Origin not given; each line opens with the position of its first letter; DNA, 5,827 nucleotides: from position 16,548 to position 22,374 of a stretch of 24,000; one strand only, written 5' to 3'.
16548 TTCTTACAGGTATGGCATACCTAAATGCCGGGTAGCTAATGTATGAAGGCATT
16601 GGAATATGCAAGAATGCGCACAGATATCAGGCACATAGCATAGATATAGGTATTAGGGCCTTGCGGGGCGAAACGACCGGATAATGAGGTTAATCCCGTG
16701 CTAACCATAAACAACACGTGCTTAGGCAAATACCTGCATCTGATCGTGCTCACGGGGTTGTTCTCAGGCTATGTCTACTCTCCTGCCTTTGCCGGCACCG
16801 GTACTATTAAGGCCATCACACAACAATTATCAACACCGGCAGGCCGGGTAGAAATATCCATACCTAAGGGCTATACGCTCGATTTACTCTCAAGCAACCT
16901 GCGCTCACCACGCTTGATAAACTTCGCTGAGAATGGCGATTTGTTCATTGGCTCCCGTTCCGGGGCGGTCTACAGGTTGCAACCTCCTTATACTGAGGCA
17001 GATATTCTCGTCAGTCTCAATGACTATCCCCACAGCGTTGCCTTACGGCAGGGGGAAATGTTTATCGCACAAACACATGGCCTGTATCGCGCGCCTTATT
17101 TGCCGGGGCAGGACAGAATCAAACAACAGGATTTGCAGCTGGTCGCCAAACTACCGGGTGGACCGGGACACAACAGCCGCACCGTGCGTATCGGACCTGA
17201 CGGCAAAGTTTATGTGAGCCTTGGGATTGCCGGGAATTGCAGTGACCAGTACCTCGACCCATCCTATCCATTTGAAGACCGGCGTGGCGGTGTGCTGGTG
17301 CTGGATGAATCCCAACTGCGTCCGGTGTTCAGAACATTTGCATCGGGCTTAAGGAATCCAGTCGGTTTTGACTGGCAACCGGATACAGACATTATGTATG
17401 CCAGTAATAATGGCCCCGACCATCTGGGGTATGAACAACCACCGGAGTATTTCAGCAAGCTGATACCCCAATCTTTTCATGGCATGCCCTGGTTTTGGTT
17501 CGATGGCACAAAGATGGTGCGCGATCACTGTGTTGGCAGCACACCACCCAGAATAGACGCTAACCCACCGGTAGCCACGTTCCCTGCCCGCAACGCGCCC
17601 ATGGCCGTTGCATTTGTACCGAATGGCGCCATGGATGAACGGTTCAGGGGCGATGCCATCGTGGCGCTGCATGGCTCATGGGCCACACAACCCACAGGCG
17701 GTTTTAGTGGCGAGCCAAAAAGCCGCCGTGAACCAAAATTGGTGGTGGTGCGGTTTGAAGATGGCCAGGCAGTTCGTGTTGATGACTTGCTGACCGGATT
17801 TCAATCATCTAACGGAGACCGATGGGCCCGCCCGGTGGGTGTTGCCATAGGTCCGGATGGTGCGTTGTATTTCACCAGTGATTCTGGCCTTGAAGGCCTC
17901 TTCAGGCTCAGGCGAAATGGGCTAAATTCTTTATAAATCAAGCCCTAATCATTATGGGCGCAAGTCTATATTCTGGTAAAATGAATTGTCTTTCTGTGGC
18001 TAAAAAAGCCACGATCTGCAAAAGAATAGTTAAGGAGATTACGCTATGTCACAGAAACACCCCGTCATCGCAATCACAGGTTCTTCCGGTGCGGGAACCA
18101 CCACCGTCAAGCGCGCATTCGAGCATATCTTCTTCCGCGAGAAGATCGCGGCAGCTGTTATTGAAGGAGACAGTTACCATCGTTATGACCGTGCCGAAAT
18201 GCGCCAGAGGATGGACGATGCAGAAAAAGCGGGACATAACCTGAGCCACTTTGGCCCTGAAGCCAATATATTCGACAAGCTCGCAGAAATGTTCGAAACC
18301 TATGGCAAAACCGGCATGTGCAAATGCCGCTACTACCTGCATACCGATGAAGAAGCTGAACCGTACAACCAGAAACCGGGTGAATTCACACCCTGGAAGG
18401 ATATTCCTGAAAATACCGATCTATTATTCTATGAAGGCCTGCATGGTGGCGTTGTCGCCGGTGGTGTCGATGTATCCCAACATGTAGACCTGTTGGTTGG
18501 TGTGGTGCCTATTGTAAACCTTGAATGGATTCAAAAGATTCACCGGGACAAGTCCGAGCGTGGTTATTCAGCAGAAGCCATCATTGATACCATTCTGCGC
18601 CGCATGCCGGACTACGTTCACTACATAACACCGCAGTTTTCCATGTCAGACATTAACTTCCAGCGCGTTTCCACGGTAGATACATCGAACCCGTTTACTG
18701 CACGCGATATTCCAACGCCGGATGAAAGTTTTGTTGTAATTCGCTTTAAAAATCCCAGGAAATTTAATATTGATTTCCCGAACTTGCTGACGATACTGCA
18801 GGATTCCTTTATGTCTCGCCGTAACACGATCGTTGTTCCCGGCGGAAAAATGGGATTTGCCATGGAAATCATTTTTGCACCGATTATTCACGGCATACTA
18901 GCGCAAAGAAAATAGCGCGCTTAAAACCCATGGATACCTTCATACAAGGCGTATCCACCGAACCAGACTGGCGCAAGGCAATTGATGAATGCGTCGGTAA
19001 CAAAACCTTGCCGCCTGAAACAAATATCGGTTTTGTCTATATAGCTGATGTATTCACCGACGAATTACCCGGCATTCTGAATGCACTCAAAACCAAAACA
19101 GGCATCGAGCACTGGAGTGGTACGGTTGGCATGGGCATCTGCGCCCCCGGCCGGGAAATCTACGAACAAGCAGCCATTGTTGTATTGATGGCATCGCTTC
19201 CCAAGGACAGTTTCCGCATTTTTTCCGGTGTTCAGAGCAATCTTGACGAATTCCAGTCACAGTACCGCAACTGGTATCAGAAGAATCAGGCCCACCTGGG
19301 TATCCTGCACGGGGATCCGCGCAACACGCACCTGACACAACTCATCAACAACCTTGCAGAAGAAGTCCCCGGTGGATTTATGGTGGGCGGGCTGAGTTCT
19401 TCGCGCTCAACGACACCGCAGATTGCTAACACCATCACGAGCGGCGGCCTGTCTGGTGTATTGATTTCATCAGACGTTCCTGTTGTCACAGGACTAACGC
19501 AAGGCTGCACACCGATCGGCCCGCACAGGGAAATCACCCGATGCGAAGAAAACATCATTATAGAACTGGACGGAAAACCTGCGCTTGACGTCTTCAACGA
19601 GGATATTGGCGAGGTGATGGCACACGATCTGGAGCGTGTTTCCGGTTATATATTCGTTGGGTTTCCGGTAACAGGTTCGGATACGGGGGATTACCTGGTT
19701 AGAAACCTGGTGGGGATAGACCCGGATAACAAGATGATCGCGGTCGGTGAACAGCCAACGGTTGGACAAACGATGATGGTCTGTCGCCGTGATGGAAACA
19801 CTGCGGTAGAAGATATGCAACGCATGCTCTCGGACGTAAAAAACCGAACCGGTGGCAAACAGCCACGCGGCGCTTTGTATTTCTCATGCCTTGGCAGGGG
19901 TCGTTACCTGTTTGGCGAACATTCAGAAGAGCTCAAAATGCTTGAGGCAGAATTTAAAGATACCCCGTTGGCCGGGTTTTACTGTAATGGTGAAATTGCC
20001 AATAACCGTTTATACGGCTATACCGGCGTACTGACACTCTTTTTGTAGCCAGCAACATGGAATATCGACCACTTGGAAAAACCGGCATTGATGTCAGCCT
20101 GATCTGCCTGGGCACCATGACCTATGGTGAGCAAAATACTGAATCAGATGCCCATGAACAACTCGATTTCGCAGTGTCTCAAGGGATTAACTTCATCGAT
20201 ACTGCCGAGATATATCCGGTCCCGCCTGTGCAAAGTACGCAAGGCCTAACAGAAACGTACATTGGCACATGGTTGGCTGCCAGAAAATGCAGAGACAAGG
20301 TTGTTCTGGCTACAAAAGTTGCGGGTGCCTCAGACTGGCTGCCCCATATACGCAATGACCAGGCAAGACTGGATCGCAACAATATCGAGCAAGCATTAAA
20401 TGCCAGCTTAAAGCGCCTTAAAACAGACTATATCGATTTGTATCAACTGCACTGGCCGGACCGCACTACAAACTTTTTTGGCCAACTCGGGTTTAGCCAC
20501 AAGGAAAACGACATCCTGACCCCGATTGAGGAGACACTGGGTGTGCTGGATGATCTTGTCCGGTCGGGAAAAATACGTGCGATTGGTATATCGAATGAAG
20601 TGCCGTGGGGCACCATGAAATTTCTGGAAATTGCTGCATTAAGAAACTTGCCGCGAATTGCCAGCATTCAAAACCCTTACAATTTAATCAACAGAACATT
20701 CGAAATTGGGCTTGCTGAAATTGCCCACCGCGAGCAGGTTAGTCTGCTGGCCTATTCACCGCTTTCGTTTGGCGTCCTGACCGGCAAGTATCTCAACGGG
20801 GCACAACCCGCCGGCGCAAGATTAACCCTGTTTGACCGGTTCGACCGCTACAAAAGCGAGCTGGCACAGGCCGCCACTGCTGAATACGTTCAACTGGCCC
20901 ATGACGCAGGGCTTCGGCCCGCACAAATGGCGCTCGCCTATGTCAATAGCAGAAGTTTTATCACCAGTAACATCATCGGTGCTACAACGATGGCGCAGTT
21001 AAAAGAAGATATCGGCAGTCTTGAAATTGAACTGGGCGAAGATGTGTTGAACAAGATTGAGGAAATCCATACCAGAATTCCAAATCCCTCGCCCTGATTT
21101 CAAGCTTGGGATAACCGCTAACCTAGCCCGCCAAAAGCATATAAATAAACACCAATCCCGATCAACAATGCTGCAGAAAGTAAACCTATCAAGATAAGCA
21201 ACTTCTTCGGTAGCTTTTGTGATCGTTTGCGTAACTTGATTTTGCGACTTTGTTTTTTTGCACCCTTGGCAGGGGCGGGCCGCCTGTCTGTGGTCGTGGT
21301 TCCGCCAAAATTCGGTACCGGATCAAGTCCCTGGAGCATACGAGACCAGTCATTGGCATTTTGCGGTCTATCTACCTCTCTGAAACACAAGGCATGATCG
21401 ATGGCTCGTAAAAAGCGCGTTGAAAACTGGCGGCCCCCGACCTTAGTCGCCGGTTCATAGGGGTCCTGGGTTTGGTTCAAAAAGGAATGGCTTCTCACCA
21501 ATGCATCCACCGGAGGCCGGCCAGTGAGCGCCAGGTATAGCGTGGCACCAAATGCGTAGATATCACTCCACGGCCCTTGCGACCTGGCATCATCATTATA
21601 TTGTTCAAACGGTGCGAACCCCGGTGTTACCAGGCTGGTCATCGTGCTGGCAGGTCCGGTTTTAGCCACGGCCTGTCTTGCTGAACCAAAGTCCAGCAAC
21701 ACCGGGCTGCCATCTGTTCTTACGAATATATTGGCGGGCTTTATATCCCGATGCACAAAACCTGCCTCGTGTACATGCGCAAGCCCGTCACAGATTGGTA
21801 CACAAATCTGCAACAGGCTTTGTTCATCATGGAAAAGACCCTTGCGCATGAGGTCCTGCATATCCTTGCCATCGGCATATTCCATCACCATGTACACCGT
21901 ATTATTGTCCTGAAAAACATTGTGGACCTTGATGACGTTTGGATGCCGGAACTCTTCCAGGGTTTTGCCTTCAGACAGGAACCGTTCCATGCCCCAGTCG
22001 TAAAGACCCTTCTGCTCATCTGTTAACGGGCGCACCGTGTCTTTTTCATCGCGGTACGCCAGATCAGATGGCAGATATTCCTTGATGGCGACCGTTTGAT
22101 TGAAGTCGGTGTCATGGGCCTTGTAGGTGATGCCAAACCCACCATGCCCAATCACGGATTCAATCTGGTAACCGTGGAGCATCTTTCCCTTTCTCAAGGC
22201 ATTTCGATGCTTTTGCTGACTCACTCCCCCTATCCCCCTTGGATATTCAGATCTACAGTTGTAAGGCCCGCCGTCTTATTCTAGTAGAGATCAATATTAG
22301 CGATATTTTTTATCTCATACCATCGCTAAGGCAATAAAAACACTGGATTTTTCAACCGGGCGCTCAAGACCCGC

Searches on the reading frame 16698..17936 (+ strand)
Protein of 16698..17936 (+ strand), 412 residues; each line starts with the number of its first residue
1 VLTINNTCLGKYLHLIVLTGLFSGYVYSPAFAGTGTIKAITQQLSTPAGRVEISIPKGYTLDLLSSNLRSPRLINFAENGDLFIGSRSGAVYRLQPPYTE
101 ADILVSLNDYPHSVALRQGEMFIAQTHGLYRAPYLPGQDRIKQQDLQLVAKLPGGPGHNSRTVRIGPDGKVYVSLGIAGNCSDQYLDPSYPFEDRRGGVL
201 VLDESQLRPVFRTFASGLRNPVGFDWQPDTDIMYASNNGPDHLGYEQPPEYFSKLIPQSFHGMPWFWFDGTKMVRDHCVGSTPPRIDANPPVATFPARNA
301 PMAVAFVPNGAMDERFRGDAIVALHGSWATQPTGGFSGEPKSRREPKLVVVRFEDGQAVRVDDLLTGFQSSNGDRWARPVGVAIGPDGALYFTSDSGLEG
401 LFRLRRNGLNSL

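Call 7: search_protein_families(library=pfam, proteins=[window:16698-17936:+], max_evalue=0.01)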
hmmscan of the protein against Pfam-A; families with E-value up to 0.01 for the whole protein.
window:16698-17936:+ (412 aa): 4 families
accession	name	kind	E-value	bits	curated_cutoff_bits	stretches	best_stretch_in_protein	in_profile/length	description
PF07995.17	GSDH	-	9.3e-06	25.6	25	1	155-365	111-301/332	Glucose / Sorbosone dehydrogenase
PF20067.5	SSL_N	-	2.4e-05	24.5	18.9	0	382-397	26-41/46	Strictosidine synthase-like, N-terminal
PF23500.1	DUF7133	-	0.00012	22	27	1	368-392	321-344/385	Domain of unknown function (DUF7133)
PF08450.18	SGL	-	0.0056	16.7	26.3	0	90-236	23-151/246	SMP-30/Gluconolactonase/LRE-like region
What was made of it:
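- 16698..17936 (+): Secreted glucose/sorbosone-dehydrogenase-like beta-propeller gene, the alternative target of lux box 2. Pfam GSDH, weak (call 7).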

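Call 65: search_protein_families(library=ncbifam, proteins=[window:16698-17933:+], max_evalue=0.01)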
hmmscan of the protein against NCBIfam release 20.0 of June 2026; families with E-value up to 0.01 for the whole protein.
window:16698-17933:+ (412 aa): 3 families
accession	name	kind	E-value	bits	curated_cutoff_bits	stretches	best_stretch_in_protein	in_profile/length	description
TIGR03606.1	non_repeat_PQQ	subfamily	1.4e-09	37.3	434.55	1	143-184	131-172/454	glucose/sorbosone family PQQ-dependent dehydrogenase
TIGR02604.1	Piru_Ver_Nterm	subfamily_domain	1.3e-07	31.4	122.2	1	117-392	80-336/367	PVC-type heme-binding CxxCH protein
NF033206.1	ScyE_fam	subfamily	6.5e-06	25.9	80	0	213-238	2-27/333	ScyD/ScyE family protein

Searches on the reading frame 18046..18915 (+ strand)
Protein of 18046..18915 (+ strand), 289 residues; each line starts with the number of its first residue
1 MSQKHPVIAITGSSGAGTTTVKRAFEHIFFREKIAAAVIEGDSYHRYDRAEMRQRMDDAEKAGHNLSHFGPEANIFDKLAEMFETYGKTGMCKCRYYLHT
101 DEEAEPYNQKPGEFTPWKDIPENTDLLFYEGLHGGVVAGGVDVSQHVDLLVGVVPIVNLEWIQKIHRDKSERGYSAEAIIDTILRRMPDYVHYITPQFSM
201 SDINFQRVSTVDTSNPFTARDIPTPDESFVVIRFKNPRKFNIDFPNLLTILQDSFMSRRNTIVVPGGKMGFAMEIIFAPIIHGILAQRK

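Call 13: find_encoding_contigs(protein=window:18046-18912:+, flank=10000, max_places=6)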
Protein window:18046-18912:+ (289 aa): no gene with exactly this product is on record in the collection.

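Call 19: search_protein_families(library=pfam, proteins=[window:18046-18915:+], max_evalue=0.001)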
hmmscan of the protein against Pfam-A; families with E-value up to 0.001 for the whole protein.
window:18046-18915:+ (289 aa): 1 family
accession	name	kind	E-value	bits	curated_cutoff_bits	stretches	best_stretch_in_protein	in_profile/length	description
PF00485.24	PRK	-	1.4e-68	231.1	22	1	7-214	1-196/196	Phosphoribulokinase / Uridine kinase family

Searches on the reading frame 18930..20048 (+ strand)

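Call 19: search_protein_families(library=pfam, proteins=[window:18930-20048:+], max_evalue=0.001)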
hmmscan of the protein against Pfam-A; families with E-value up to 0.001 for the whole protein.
window:18930-20048:+ (372 aa): 2 families
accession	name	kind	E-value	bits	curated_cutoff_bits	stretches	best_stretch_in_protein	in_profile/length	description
PF08495.15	FIST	-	3e-27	96.2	23.2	1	33-216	2-189/189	FIST N domain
PF10442.14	FIST_C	-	5.5e-27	94.9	28.5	1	218-358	1-131/131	FIST C domain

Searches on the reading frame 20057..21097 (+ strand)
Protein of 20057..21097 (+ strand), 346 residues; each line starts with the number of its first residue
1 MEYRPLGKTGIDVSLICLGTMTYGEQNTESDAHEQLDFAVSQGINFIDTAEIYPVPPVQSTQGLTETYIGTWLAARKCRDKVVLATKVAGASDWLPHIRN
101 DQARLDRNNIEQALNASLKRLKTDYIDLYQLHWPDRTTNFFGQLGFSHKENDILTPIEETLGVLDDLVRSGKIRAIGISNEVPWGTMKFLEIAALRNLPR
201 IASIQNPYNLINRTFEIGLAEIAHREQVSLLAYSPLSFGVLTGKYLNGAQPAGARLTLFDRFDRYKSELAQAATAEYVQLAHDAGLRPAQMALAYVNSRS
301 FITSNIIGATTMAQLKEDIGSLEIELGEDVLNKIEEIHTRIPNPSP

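Call 19: search_protein_families(library=pfam, proteins=[window:20057-21097:+], max_evalue=0.001)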
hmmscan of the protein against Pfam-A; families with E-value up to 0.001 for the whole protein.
window:20057-21097:+ (346 aa): 1 family
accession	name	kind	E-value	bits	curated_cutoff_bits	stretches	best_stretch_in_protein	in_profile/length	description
PF00248.27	Aldo_ket_red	-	1e-66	225.4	24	1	16-337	2-289/291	Aldo/keto reductase family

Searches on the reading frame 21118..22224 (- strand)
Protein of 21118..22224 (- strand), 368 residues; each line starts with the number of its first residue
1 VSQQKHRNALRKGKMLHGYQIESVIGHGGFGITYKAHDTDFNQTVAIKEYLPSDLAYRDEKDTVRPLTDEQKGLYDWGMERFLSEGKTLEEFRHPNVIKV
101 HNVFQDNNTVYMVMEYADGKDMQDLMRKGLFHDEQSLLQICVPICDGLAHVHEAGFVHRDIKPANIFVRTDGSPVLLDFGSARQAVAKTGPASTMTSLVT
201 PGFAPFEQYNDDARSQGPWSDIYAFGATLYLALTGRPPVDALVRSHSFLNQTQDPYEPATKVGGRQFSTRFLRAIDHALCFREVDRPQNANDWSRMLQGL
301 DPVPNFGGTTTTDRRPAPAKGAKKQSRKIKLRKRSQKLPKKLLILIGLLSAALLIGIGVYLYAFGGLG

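Call 19: search_protein_families(library=pfam, proteins=[window:21118-22224:-], max_evalue=0.001)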
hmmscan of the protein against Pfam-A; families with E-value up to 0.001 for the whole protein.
window:21118-22224:- (368 aa): 4 families
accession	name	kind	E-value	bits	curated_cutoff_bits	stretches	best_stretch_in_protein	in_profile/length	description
PF00069.31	Pkinase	-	8.1e-41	140.6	31.7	1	19-254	1-212/263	Protein kinase domain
PF07714.23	PK_Tyr_Ser-Thr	-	2.7e-25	89.6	23.1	1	79-257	45-222/258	Protein tyrosine and serine/threonine kinase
PF03109.22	ABC1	-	5.1e-10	39.4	22.9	1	87-186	119-218/244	ABC1 atypical kinase-like domain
PF01636.29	APH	-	1.7e-05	25.2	23.2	1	153-183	167-198/239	Phosphotransferase enzyme family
